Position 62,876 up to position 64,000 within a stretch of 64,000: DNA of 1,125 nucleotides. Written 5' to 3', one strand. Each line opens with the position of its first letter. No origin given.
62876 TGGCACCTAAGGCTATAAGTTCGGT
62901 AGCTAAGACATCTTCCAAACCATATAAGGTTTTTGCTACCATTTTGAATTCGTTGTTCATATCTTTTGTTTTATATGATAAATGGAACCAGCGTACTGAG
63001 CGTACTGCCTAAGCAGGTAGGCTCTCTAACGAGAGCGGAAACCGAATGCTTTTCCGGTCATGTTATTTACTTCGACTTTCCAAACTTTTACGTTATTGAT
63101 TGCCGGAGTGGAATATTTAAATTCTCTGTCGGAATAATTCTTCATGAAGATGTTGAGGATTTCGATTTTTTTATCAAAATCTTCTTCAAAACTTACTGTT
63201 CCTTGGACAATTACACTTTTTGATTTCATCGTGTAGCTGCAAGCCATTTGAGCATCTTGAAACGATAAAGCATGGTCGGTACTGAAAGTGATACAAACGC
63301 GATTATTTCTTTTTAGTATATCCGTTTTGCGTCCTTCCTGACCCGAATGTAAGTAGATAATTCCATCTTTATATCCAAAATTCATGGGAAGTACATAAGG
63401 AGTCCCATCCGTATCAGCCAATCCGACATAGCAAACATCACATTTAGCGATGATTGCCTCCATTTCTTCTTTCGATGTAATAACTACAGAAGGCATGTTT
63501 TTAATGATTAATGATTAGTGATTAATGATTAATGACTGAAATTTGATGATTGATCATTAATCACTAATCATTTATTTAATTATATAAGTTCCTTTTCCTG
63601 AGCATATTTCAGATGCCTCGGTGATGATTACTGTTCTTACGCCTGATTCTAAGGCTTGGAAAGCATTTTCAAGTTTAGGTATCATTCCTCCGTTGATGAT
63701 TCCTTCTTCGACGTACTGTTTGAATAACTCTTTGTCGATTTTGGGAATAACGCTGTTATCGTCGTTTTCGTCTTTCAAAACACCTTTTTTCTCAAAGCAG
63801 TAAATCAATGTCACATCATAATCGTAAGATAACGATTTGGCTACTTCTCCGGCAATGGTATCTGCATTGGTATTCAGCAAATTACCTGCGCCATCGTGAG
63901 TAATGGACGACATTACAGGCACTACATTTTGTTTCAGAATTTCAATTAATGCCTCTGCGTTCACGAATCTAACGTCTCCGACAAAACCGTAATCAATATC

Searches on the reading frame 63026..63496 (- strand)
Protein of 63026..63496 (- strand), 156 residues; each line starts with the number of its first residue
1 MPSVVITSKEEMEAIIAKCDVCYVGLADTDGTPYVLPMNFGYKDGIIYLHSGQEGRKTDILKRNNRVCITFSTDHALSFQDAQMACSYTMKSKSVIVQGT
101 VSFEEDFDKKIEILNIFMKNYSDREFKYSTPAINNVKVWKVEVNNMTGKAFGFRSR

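Call 120: search_protein_families(library=pfam, proteins=[window:63026-63496:-], max_evalue=0.0001)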
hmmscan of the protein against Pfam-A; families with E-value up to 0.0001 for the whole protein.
window:63026-63496:- (156 aa): 2 families
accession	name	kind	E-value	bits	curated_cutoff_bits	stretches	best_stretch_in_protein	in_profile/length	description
PF12900.13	Pyridox_ox_2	-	1.8e-18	67.3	27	1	8-149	1-139/140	Pyridoxamine 5'-phosphate oxidase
PF01243.27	PNPOx_N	-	4.5e-13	50.1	28.1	1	9-146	2-116/120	Pyridoxamine 5'-phosphate oxidase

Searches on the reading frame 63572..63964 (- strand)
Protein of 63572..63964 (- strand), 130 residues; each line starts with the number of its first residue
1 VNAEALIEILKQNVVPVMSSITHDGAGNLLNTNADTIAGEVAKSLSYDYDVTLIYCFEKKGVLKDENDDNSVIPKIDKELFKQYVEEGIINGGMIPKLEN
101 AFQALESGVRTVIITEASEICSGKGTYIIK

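Call 120: search_protein_families(library=pfam, proteins=[window:63572-63964:-], max_evalue=0.0001)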
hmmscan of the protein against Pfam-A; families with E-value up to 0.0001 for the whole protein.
window:63572-63964:- (130 aa): 1 family
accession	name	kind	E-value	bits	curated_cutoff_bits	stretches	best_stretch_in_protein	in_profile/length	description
PF00696.33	AA_kinase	-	7.3e-17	62.3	24.9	1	2-115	120-233/234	Amino acid kinase family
